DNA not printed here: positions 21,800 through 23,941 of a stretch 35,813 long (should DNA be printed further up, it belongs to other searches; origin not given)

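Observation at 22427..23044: Intact tyrosine-phosphatase-fold (CX5R) domain inside a tail-fibre-module protein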

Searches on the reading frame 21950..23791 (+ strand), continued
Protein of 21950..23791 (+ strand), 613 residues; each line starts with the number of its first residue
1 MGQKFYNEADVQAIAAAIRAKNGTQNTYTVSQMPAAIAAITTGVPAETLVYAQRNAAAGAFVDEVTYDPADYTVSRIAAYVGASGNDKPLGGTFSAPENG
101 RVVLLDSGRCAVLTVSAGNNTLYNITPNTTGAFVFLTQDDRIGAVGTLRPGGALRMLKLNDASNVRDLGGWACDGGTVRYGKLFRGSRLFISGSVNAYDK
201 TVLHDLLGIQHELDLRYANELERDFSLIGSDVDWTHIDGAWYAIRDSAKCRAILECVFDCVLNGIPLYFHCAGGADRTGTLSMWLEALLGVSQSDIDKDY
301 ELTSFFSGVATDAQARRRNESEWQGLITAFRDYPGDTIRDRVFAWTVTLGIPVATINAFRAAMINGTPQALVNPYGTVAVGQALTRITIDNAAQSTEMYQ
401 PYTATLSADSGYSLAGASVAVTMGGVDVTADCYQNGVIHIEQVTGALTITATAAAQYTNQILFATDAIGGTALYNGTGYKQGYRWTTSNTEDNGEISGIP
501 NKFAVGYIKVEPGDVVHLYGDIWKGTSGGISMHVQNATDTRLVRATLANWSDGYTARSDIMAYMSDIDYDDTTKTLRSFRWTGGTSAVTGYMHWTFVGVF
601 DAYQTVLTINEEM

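Call 33: predict_structure(alignment_id=A1)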
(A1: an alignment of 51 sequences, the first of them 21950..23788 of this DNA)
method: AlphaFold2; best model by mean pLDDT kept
length: 613 residues; sequences in the alignment: 51
mean_pLDDT: 92.4   pTM: 0.75
mean pLDDT of the five models: 92.4, 91.4, 90.1, 89.9, 88.9
residues with pLDDT >= 90: 498; 70-90: 102; 50-70: 9; < 50: 4
segments of 3 or more residues with pLDDT < 50: 1-4
pLDDT, mean of each block of 10 residues (from residue 1): 61 82 77 78 75 92 95 93 86 94 93 95 93 93 91 91 94 96 94 89 96 95 91 95 93 98 98 93 98 97 91 83 95 96 97 97 97 96 96 94 94 88 97 95 96 88 95 97 95 94 97 96 94 94 95 93 96 96 95 96 91 79
secondary structure, 60 per line:
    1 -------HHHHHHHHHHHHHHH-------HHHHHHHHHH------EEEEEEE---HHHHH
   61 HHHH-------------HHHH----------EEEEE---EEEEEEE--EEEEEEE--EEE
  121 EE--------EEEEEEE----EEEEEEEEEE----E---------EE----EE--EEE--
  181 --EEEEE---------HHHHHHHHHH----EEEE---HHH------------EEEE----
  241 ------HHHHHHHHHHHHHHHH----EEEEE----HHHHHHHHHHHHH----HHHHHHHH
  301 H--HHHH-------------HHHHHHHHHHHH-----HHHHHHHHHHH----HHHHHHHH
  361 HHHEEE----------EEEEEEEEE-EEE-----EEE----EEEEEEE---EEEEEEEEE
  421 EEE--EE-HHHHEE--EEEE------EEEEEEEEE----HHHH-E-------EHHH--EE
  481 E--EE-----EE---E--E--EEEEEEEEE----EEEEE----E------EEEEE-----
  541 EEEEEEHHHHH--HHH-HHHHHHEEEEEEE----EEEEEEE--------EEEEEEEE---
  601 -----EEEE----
elements in order: H8-22 H30-39 E46-52 H56-64 H78-81 E92-96 E100-106 E109-115 E118-122 E131-137 E142-151 E176-178 E183-187 H197-206 E211-214 E233-236 H247-262 E267-271 H276-288 H293-301 H304-307 H321-332 H338-348 H353-363 E364-366 E377-385 E387-389 E395-397 E402-408 E412-423 H429-432 E437-440 E447-455 H460-463 E479-481 E502-510 E515-519 E531-535 E541-546 H547-551 H558-563 E564-570 E575-581 E590-597 E606-609
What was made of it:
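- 21950..23791 (+): Whole gene: 613-aa distal tail-fibre-like protein with an embedded PTP-fold phosphatase. AF2 model pLDDT 92.4, pTM 0.75 (call 33).
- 21950..22084 (+): N-terminal helical adaptor (aa 1-45), exchangeable and matched to the upstream protein's C-terminus. Helices 8-22 and 30-39 (call 33).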

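Call 34: find_encoding_contigs(protein=P0017, flank=9000, max_places=2)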
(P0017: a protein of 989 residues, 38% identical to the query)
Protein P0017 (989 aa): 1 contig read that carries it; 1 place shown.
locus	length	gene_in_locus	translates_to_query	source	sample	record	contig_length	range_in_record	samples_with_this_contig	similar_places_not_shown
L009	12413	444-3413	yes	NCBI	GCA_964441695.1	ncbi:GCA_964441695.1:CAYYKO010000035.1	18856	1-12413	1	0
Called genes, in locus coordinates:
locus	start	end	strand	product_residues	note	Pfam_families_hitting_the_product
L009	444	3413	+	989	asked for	PF13350:Y_phosphatase3, PF22741:PTP-NADK (faint), PF00102:Y_phosphatase (faint), PF00782:DSPc (faint), PF03162:Y_phosphatase2 (faint), PF13350:Y_phosphatase3, PF22784:PTP-SAK (weak), PF13350:Y_phosphatase3, +1 more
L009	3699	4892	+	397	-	PF13173:AAA_14, PF13635:DUF4143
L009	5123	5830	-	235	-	PF00005:ABC_tran, PF13304:AAA_21 (faint)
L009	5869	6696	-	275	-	PF00005:ABC_tran, PF13304:AAA_21 (faint), PF12399:BCA_ABC_TP_C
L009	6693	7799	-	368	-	PF02653:BPD_transp_2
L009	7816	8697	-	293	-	PF02653:BPD_transp_2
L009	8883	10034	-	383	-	PF13433:Peripla_BP_5 (weak), PF13458:Peripla_BP_6, PF01094:ANF_receptor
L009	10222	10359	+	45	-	-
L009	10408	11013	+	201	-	PF00239:Resolvase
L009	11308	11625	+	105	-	-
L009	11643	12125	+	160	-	-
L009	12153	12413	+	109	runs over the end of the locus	PF09851:SHOCT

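Call 36: fold_search(model_id=the predicted structure, library=pdb)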
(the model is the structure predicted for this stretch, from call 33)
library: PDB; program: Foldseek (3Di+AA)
matches with E <= 10: 1319; with E <= 0.001: 20
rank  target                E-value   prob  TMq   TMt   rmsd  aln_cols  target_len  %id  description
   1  8dhj_B                1.0e-08  1.00  0.27  0.66   7.3       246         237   19  Crystal structure of Clostridioides difficile Protein Tyrosine Phosphatase at pH 7.5 (released 2023-07-05)
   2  8dhi_B                1.4e-08  1.00  0.21  0.50   9.7       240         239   21  Crystal Structure of Clostridioides difficile Protein Tyrosine Phosphatase at pH 8.5 (released 2023-07-05)
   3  1ywf                  1.5e-08  1.00  0.26  0.64   7.1       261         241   20  Crystal Structure of Mycobacterium Tuberculosis Protein Tyrosine Phosphatase PtpB (released 2005-11-22)
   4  8dhi_A                6.9e-08  1.00  0.20  0.48   8.5       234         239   20  Crystal Structure of Clostridioides difficile Protein Tyrosine Phosphatase at pH 8.5 (released 2023-07-05)
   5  8dhj_A                7.3e-08  1.00  0.26  0.63   7.6       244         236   19  Crystal structure of Clostridioides difficile Protein Tyrosine Phosphatase at pH 7.5 (released 2023-07-05)
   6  2oz5_A                1.4e-07  1.00  0.26  0.57   8.8       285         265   18  Crystal structure of Mycobacterium tuberculosis protein tyrosine phosphatase PtpB in complex with the specific inhibit (released 2007-05-01)
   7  2oz5_B                2.4e-07  1.00  0.26  0.58   6.3       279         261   19  Crystal structure of Mycobacterium tuberculosis protein tyrosine phosphatase PtpB in complex with the specific inhibit (released 2007-05-01)
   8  8gz4                  3.0e-04  1.00  0.14  0.41  10.3       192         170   14  Crystal structure of MPXV phosphatase (released 2023-05-17)
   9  6byf_A                3.3e-04  1.00  0.17  0.56   7.6       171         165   17  Crystal structure of the core catalytic domain of PP-IP phosphatase SIW14 from S. cerevisiae in complex with citrate (released 2018-03-21)
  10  2q05_A                3.9e-04  1.00  0.15  0.43   8.8       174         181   18  Crystal structure of tyr/ser protein phosphatase from Vaccinia virus WR (released 2007-06-19)
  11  6byf_C                4.2e-04  1.00  0.18  0.57   5.6       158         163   18  Crystal structure of the core catalytic domain of PP-IP phosphatase SIW14 from S. cerevisiae in complex with citrate (released 2018-03-21)
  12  6byf_F                4.9e-04  1.00  0.18  0.60   5.4       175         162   18  Crystal structure of the core catalytic domain of PP-IP phosphatase SIW14 from S. cerevisiae in complex with citrate (released 2018-03-21)
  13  3cm3                  4.9e-04  1.00  0.15  0.44   9.7       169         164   15  High Resolution Crystal Structure of the Vaccinia Virus Dual-Specificity Phosphatase VH1 (released 2009-02-10)
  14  2q05_B                5.2e-04  1.00  0.17  0.50   7.8       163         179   15  Crystal structure of tyr/ser protein phosphatase from Vaccinia virus WR (released 2007-06-19)
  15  2q05_D                5.2e-04  1.00  0.16  0.45   8.1       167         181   17  Crystal structure of tyr/ser protein phosphatase from Vaccinia virus WR (released 2007-06-19)
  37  2p4d                  2.7e-03  0.99  0.16  0.48   8.7       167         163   16  Structure-assisted discovery of Variola major H1 phosphatase inhibitors (released 2007-05-29)
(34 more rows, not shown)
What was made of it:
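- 22421..23077 (+): PF13350 (Y_phosphatase3) PTP-fold catalytic domain, aa 158-376. Foldseek hits 8DHJ, 8DHI and 1YWF (call 36).
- On PF13350 Y_phosphatase3 (PTP superfamily): Foldseek hits 8DHJ_B at E 1.0e-8 (TMt 0.66) and 1YWF at E 1.5e-8 (TMt 0.64), probability 1.0 (calls 33, 36).
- Checked: Foldseek on the pLDDT-92 model gives 8DHJ, 8DHI and 1YWF at E about 1e-8, probability 1.0 (calls 33, 36).
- AF2 model pLDDT 92.4 (call 33); Foldseek hits to the C. difficile PTP and PtpB, E about 1e-8 (call 36).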

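Call 38: fold_search(model_id=the predicted structure, library=viral)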
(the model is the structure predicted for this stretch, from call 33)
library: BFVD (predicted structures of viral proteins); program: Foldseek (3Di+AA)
matches with E <= 10: 1084; with E <= 0.001: 31
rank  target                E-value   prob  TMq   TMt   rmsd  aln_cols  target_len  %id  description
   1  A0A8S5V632            1.4e-59  1.00  0.62  0.63  12.0       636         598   32  Tyrosine phosphatase family protein [Myoviridae sp. ct4uh47]
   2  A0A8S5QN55            7.3e-51  1.00  0.54  0.54  16.4       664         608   33  Tyrosine phosphatase family protein [Ackermannviridae sp. ctQad106]
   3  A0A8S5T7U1            1.5e-26  1.00  0.47  0.48   4.1       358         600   27  Tyrosine phosphatase family protein [Siphoviridae sp. ctAsH36]
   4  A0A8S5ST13            1.3e-11  1.00  0.15  0.23  20.2       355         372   19  Uncharacterized protein [Phage sp. ctcqm2]
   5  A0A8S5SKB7            4.6e-09  1.00  0.15  0.19  13.4       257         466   21  Uncharacterized protein [Siphoviridae sp. ctrCN24]
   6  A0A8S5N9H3            6.9e-09  1.00  0.13  0.28  16.2       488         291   13  Uncharacterized protein (Fragment) [Siphoviridae sp. ctBmU27]
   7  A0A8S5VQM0            1.4e-07  1.00  0.14  0.18  27.0       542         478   14  (no name in the UniProt tables at hand)
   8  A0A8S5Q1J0            2.5e-07  1.00  0.18  0.17  11.3       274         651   14  Tail tube protein [Siphoviridae sp. ctR5S1]
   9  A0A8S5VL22            3.1e-07  1.00  0.15  0.13  16.6       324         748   13  (no name in the UniProt tables at hand)
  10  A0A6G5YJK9            1.2e-05  1.00  0.15  0.15  12.2       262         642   10  (no name in the UniProt tables at hand)
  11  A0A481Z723            2.4e-05  1.00  0.19  0.52   6.8       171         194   16  Dual specificity phosphatase [Pithovirus LCPAC202]
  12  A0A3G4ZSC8            5.6e-05  1.00  0.20  0.54   8.4       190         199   18  Tyrosine specific protein phosphatases domain-containing protein [Edafosvirus sp.]
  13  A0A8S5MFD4            6.3e-05  1.00  0.13  0.27  14.1       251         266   13  Bacterial repeat domain-containing protein [Podoviridae sp. ct9P15]
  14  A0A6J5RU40            1.2e-04  1.00  0.15  0.33   5.9       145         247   25  Protein-tyrosine phosphatase, SIW14-like [uncultured Caudovirales phage]
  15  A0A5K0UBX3            1.6e-04  1.00  0.17  0.27   5.1       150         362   13  Phosphatases II [Yasminevirus sp. GU-2018]
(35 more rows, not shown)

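Call 39: find_encoding_contigs(protein=P0029, flank=9000, max_places=1)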
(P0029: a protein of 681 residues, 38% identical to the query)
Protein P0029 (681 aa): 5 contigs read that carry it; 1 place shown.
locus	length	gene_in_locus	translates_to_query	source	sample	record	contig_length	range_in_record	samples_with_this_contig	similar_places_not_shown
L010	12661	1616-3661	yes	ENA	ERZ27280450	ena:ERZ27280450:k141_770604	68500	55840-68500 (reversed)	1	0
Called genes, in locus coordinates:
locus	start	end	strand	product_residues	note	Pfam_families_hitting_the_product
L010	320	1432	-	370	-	PF14907:NTP_transf_5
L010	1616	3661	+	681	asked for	PF13350:Y_phosphatase3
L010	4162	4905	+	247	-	-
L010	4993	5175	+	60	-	-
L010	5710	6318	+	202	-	-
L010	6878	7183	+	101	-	PF21983:NikA-like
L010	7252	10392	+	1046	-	PF20610:TED_2 (weak), PF19407:DUF5979 (faint), PF17802:SpaA, PF05738:Cna_B, PF17802:SpaA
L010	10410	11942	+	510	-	PF16569:GramPos_pilinBB, PF17802:SpaA, PF00746:Gram_pos_anchor (weak)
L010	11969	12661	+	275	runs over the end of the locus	PF04203:Sortase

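Call 40: find_encoding_contigs(protein=P0046, flank=9000, max_places=1)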
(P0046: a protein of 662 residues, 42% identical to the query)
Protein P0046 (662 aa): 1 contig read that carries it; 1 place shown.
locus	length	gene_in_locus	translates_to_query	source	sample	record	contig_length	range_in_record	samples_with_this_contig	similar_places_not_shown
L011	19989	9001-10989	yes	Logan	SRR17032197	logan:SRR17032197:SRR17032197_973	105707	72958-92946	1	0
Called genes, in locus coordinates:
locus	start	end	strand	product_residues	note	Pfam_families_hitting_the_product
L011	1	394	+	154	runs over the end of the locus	-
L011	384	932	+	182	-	PF13353:Fer4_12 (weak)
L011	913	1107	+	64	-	PF02943:FeThRed_B (weak)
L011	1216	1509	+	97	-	-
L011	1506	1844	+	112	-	-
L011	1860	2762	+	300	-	PF01520:Amidase_3, PF08230:CW_7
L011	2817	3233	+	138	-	PF00383:dCMP_cyt_deam_1, PF14437:MafB19-deam (faint)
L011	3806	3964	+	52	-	-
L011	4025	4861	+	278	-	PF00112:Peptidase_C1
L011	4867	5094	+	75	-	-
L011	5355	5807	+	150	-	-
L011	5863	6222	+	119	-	-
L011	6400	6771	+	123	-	-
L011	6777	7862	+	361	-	-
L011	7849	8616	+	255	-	-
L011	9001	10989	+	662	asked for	PF13350:Y_phosphatase3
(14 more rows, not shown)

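Call 41: find_encoding_contigs(protein=P0050, flank=9000, max_places=2)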
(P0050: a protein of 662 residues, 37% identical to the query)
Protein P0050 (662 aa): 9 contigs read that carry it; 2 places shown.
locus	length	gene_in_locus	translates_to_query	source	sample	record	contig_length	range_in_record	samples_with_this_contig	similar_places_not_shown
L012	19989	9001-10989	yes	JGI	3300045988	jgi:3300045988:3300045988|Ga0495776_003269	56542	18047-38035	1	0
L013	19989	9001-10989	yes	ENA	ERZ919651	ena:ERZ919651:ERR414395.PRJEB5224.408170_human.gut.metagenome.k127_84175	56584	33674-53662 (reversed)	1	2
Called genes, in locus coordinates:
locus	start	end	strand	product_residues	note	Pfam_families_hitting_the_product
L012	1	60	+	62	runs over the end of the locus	-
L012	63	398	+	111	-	-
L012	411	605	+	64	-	-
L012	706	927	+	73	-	-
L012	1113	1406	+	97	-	-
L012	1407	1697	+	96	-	-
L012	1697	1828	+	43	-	-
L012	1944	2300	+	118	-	PF01381:HTH_3, PF13443:HTH_26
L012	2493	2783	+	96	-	-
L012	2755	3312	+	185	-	-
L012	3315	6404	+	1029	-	PF01381:HTH_3 (faint), PF13565:HTH_32 (faint), PF13412:HTH_24 (faint), PF13936:HTH_38 (weak)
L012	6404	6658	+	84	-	-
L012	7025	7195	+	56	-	-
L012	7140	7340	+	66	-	-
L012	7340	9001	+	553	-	-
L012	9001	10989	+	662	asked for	PF13350:Y_phosphatase3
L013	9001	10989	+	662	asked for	PF13350:Y_phosphatase3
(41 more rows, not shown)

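Call 42: find_encoding_contigs(protein=P0111, flank=9000, max_places=1)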
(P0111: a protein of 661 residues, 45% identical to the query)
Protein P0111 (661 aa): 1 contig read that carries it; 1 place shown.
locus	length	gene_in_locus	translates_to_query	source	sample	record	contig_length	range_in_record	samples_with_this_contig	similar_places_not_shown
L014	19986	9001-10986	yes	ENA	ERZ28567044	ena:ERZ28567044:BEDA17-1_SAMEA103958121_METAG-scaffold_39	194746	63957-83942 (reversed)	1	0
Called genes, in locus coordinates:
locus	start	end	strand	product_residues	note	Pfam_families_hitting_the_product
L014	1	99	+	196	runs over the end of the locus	PF06810:Phage_scaffold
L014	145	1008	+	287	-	PF25209:Phage_capsid_4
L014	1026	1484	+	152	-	-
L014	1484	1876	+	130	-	-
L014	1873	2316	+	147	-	PF11114:Minor_capsid_2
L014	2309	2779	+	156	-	-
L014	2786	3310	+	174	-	-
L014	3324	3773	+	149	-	-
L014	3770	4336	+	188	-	PF06854:Phage_Gp15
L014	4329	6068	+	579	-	-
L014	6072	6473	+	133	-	-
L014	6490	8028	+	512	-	-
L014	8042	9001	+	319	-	PF01391:Collagen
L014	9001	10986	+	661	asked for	PF13350:Y_phosphatase3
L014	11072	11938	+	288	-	PF01510:Amidase_2, PF00395:SLH (faint)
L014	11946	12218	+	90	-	-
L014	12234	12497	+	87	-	PF16079:Phage_holin_5_2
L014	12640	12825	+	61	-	PF07927:HicA_toxin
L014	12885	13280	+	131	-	PF15919:HicB_lk_antitox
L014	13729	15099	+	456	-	PF01554:MatE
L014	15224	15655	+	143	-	PF11007:CotJA (weak), PF12652:CotJB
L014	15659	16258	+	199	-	PF05067:Mn_catalase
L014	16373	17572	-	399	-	PF00395:SLH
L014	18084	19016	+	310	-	PF00291:PALP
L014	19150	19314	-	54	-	-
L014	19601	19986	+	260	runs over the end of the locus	PF00696:AA_kinase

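Call 59: search_protein_families(library=ncbifam, proteins=[window:21950-23788:+], max_evalue=0.01)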
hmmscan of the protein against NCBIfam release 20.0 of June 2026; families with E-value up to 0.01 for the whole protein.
window:21950-23788:+ (613 aa): 0 families

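Call 60: search_protein_families(library=padloc, proteins=[window:21950-23788:+], max_evalue=0.01)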
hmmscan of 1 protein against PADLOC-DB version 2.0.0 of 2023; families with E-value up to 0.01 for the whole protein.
window:21950-23788:+ (613 aa): 0 families
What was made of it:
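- On Anti-phage defence proteins (PADLOC): No PADLOC hit (call 60).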
